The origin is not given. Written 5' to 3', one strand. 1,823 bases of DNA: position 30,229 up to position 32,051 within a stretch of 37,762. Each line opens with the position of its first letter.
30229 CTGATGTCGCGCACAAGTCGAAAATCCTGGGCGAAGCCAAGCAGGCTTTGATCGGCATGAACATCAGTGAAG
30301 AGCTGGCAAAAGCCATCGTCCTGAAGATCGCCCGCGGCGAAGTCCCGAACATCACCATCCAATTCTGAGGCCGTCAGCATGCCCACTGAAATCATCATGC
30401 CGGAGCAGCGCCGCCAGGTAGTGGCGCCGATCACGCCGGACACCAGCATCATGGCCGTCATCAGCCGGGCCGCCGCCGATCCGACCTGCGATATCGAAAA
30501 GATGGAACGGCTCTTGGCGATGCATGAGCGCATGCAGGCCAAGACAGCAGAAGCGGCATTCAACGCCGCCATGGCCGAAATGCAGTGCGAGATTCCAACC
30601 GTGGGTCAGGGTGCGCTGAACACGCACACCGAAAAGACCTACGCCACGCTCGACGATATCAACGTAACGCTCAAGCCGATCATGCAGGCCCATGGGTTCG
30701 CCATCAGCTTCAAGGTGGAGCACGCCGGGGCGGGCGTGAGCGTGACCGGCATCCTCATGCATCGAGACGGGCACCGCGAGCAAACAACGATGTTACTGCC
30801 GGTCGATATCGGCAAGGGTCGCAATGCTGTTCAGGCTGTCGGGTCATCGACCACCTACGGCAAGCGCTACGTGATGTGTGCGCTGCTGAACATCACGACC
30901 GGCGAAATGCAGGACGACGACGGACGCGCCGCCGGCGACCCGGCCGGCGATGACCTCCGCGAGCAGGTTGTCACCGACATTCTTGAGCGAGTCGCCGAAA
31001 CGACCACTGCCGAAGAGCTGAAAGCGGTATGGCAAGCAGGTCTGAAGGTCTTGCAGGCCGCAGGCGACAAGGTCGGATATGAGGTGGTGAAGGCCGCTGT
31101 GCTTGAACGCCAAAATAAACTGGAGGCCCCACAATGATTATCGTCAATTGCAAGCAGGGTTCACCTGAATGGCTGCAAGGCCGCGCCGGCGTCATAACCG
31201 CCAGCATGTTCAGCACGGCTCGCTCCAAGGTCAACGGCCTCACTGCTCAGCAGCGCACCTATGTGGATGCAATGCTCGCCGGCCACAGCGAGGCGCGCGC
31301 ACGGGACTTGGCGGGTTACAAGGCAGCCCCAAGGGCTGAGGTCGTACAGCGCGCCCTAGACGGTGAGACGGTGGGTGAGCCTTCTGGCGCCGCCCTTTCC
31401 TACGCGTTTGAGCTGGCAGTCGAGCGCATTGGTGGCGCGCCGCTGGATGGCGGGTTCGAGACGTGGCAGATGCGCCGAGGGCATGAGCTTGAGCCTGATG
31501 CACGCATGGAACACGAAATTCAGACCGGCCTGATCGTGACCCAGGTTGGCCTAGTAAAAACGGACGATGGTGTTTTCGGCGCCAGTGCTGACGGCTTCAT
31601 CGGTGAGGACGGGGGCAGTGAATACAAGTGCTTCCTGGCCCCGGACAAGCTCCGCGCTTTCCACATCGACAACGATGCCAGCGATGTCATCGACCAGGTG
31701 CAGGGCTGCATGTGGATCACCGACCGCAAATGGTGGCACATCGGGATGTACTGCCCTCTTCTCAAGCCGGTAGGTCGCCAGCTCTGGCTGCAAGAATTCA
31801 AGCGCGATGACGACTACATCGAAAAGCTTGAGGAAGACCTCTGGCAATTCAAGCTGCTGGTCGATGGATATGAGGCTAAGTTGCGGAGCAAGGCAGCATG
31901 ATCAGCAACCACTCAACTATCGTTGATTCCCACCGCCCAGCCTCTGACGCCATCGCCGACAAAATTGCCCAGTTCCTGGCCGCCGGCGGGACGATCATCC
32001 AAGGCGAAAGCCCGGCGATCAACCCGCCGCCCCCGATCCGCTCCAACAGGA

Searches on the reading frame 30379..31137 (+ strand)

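Call 53: search_protein_families(library=pfam, proteins=[window:30379-31137:+], max_evalue=0.001)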
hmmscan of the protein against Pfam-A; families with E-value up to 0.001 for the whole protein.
window:30379-31137:+ (252 aa): 1 family
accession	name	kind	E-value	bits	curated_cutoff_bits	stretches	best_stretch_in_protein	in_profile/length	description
PF04404.17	ERF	-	1.8e-19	70.6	25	1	63-187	3-131/153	ERF superfamily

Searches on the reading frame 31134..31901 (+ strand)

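Call 53: search_protein_families(library=pfam, proteins=[window:31134-31901:+], max_evalue=0.001)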
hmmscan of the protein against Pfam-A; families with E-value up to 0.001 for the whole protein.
window:31134-31901:+ (255 aa): 1 family
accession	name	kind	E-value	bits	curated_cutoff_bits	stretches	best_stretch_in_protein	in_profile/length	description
PF09588.16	YqaJ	-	1.3e-12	48.7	22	1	83-198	23-149/150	YqaJ-like viral recombinase domain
